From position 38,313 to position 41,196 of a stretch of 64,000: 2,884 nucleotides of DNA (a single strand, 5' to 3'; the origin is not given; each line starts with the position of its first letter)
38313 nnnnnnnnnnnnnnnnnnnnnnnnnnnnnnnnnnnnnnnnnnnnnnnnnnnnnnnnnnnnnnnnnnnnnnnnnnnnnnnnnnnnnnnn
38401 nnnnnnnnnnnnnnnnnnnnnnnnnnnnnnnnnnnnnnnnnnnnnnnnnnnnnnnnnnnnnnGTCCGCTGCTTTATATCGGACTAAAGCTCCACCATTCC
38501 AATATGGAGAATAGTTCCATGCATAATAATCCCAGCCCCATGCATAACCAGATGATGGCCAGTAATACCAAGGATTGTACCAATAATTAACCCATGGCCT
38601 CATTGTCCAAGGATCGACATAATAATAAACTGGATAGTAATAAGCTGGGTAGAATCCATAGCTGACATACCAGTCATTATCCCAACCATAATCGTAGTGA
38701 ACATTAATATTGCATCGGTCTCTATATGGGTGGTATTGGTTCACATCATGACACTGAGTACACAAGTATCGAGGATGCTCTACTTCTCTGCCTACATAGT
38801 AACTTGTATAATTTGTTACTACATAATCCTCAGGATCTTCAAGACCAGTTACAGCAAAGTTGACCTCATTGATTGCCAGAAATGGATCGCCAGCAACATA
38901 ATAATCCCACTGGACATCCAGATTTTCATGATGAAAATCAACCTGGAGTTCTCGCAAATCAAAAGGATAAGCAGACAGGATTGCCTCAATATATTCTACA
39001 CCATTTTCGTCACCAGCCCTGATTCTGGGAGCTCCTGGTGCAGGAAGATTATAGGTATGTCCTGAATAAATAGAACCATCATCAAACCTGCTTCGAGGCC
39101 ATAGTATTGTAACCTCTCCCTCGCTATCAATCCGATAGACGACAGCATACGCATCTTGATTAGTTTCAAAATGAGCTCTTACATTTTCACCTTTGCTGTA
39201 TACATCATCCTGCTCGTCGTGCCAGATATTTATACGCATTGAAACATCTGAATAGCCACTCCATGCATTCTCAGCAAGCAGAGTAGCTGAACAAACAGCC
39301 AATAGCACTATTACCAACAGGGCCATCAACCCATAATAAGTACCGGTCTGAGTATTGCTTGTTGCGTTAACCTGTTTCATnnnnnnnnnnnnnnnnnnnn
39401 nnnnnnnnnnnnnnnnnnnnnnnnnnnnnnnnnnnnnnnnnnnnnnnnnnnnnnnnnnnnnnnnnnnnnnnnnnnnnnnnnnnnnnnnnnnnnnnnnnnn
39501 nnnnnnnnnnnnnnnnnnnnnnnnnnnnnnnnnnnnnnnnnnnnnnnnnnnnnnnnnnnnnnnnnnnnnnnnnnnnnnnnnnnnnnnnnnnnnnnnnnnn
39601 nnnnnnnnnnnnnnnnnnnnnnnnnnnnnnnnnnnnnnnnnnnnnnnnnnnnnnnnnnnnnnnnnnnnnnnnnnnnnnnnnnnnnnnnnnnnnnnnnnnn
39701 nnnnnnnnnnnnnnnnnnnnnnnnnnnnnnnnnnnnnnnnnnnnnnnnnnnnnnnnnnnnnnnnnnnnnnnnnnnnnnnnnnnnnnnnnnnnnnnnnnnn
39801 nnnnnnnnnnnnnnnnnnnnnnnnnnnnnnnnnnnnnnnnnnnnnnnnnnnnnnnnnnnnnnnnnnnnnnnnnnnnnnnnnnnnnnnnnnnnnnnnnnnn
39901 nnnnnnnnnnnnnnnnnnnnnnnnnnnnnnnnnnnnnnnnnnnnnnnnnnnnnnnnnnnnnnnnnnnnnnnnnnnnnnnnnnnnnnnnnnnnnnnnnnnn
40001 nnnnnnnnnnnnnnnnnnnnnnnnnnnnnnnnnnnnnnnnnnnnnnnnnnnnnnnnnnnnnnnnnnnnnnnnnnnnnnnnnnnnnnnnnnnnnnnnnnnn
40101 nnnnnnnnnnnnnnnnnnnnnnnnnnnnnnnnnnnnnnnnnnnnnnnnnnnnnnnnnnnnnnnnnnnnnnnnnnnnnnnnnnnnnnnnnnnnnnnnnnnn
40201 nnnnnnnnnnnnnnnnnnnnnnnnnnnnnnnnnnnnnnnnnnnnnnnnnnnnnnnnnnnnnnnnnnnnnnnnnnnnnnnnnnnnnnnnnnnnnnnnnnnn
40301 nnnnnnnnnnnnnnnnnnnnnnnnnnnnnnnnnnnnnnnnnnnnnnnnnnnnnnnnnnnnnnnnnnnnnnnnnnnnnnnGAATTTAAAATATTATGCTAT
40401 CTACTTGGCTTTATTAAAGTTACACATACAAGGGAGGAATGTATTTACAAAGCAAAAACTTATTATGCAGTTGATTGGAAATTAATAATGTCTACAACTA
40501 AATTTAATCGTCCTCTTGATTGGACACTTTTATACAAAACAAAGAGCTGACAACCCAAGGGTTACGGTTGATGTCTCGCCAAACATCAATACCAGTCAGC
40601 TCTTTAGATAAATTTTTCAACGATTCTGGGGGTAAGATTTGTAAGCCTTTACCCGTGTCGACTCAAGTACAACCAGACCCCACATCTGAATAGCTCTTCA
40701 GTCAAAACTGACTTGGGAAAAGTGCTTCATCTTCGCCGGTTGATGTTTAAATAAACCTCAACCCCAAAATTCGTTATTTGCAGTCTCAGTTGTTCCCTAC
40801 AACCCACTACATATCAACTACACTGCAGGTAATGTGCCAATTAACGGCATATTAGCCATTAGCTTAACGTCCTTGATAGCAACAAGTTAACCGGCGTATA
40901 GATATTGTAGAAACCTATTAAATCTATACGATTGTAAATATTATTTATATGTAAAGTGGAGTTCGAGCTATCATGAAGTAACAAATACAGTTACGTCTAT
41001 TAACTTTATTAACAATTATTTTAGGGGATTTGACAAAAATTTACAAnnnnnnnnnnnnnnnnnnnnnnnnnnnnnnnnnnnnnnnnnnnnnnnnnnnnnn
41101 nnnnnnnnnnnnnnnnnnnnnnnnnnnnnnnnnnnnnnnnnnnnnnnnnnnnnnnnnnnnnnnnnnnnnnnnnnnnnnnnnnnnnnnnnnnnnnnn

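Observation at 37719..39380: Protein with an extreme Tyr/Trp block, a CxxCH motif and a ~100-residue Ser/Lys/Arg polybasic tail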

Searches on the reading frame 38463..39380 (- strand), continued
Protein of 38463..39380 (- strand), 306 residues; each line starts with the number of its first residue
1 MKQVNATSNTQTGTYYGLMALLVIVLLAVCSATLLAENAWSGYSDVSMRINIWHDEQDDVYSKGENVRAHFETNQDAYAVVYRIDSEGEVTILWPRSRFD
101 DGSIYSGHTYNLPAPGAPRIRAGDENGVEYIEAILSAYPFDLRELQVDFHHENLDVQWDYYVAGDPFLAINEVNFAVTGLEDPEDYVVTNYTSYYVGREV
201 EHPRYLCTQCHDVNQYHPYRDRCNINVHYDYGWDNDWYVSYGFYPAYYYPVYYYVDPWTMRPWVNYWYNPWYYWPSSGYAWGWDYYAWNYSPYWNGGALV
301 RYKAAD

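Call 71: list_cluster_members(proteins=[P0159, P0162, P0165, P0171, P0178, P0184, P0196, P0210, P0235, P0258])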
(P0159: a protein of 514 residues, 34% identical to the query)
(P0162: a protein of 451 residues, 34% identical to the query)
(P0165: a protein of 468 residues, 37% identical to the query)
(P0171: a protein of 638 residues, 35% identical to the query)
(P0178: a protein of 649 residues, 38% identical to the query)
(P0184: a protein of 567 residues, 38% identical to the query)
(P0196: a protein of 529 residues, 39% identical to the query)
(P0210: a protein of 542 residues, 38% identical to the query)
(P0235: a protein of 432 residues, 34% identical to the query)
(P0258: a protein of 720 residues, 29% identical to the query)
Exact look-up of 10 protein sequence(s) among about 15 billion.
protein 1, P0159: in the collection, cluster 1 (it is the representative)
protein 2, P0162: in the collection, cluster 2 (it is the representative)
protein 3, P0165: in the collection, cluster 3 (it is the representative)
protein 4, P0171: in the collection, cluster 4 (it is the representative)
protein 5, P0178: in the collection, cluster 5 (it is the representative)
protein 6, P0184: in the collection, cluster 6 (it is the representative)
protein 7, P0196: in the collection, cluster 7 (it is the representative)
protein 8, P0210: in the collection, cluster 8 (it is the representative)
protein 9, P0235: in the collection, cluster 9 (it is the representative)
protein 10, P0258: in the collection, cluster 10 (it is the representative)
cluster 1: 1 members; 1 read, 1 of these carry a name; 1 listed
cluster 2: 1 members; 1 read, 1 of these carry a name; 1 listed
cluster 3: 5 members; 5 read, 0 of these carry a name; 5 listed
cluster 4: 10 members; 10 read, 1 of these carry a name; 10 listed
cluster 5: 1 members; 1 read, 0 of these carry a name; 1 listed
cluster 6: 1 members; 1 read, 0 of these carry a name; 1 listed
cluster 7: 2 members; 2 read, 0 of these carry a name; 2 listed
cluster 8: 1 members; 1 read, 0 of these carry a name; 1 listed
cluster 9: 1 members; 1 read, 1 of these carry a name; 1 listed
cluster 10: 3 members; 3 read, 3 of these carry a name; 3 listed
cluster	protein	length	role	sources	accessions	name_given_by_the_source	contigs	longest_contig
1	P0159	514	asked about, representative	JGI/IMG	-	hypothetical protein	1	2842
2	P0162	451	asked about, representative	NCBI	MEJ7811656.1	MAG: DUF4384 domain-containing protein [Gemmatimonadaceae bacterium]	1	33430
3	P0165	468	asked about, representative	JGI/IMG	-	-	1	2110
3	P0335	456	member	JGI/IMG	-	-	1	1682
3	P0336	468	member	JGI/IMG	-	-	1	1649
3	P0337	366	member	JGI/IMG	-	-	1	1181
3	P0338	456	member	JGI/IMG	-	-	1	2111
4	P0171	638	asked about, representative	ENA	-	-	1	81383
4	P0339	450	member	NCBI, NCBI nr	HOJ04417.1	MAG TPA: DUF4384 domain-containing protein, partial [Bacteroidota bacterium] | DUF4384 domain-containing protein [Bacteroidota bacterium]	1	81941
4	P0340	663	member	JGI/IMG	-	-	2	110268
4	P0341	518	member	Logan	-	-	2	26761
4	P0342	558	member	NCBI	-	-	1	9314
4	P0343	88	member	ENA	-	-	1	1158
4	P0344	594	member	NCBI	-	-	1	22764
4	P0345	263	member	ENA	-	-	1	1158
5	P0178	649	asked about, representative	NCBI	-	-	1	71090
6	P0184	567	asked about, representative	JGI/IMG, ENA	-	-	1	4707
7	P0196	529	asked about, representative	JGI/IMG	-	-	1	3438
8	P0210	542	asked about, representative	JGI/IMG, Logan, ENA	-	-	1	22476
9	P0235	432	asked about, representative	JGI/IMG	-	hypothetical protein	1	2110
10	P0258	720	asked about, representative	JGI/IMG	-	hypothetical protein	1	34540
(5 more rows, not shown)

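Call 72: find_encoding_contigs(protein=P0162, flank=6000, max_places=1)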
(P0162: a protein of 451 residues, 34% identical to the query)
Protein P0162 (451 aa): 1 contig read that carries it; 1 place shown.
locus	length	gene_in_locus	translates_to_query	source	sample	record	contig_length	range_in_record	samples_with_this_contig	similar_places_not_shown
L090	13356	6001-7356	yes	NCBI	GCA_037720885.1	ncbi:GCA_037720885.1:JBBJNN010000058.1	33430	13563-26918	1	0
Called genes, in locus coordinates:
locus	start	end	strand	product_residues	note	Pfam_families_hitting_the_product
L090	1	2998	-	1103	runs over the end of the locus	PF17757:UvrB_inter, PF02559:CarD_TRCF_RID, PF00270:DEAD, PF04851:ResIII, PF00271:Helicase_C, PF03461:TRCF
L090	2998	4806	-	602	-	PF07584:BatA, PF13519:VWA_2 (weak)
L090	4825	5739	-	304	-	PF01882:DUF58, PF13519:VWA_2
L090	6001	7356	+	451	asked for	PF14326:DUF4384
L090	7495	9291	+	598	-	PF00009:GTP_EFTU, PF00679:EFG_C, PF06421:LepA_C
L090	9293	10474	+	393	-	PF01075:Glyco_transf_9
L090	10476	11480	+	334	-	PF00480:ROK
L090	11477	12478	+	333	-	PF00294:PfkB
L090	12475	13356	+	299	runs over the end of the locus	PF13581:HATPase_c_2 (faint), PF02518:HATPase_c (weak)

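Call 73: find_encoding_contigs(protein=P0171, flank=6000, max_places=1)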
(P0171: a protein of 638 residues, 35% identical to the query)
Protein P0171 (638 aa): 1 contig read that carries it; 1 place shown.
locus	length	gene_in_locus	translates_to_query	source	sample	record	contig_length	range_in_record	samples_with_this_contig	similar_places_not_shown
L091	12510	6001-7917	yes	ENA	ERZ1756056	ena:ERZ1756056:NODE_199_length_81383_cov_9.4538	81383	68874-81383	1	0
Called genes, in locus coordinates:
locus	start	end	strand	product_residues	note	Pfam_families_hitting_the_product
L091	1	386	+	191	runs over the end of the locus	PF08447:PAS_3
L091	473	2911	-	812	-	PF13964:Beta-prop_Calicin, PF13415:Beta-prop_FBX42, PF24681:Kelch_KLHDC2_KLHL20_DRC7, PF24981:Beta-prop_ATRN-LZTR1, PF24996:NANM, PF25210:Kelch_FKB95, PF13964:Beta-prop_Calicin (weak), PF11551:Omp28, +3 more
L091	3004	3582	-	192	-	-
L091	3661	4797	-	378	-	PF02518:HATPase_c, PF14501:HATPase_c_5 (weak)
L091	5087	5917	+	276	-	-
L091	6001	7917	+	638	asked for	PF14326:DUF4384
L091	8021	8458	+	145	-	PF16022:DUF4783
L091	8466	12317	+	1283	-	PF00672:HAMP, PF00512:HisKA, PF02518:HATPase_c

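Call 92: find_homologous_proteins(query=P0154, max_evalue=0.00001)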
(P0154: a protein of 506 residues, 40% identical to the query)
Query P0154 (506 aa): 36 proteins with E <= 0.00001 among 8000 candidates.
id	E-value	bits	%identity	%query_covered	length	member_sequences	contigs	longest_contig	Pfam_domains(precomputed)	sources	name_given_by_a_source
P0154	0.0e+0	1121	100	100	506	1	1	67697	PF14326.12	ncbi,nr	ncbi:MAG: hypothetical protein C0600_14640 [Ignavibacteria bacterium]|nr:MAG: hypothetical protein C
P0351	5.7e-251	852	78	95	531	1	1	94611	PF14326.12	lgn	-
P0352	5.6e-157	542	64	63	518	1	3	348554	PF14326.12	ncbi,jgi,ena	-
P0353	5.0e-146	506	53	84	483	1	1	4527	PF14326.12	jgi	jgi:hypothetical protein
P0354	6.1e-143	496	66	63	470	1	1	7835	PF14326.12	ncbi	-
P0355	7.0e-141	489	64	63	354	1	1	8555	PF14326.12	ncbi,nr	ncbi:MAG: DUF4384 domain-containing protein, partial [Bacteroidota bacterium]|nr:DUF4384 domain-cont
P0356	1.1e-139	485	54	80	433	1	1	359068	PF14326.12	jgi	jgi:hypothetical protein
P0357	7.8e-137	476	60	69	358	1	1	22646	PF14326.12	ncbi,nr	ncbi:MAG: DUF4384 domain-containing protein, partial [Bacteroidetes bacterium]|nr:DUF4384 domain-con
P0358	7.7e-135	469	64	57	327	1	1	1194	PF14326.12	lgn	-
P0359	1.2e-133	465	47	87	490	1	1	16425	PF14326.12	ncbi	ncbi:MAG: DUF4384 domain-containing protein [Bacteroidota bacterium]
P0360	2.3e-130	454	55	69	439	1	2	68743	PF14326.12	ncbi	ncbi:MAG: DUF4384 domain-containing protein [Bacteroidota bacterium]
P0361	2.8e-130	454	57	71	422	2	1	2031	PF14326.12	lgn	-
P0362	5.0e-130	453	52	87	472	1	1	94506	PF14326.12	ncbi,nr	ncbi:MAG: DUF4384 domain-containing protein [Bacteroidetes bacterium]|nr:DUF4384 domain-containing p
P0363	8.2e-130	452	54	77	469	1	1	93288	PF14326.12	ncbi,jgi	-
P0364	1.6e-122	428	56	67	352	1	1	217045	PF14326.12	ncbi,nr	ncbi:MAG: DUF4384 domain-containing protein, partial [Bacteroidota bacterium]|nr:DUF4384 domain-cont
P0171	2.3e-103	365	41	100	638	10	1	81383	PF14326.12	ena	-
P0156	3.4e-100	355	48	63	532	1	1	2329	PF14326.12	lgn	-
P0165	3.7e-82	295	36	96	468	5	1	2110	PF14326.12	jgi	-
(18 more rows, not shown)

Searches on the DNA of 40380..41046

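Call 89: search_rna_families(source=window, start=40380, end=41046, threshold=evalue, max_evalue=1)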
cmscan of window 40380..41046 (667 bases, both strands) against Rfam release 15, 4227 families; matches with E-value up to 1: 1.
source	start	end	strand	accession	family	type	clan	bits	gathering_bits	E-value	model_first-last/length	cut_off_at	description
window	40416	40516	-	RF00016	SNORD14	Gene; snRNA; snoRNA; CD-box;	-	19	64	0.51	1-111/111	no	Small nucleolar RNA SNORD14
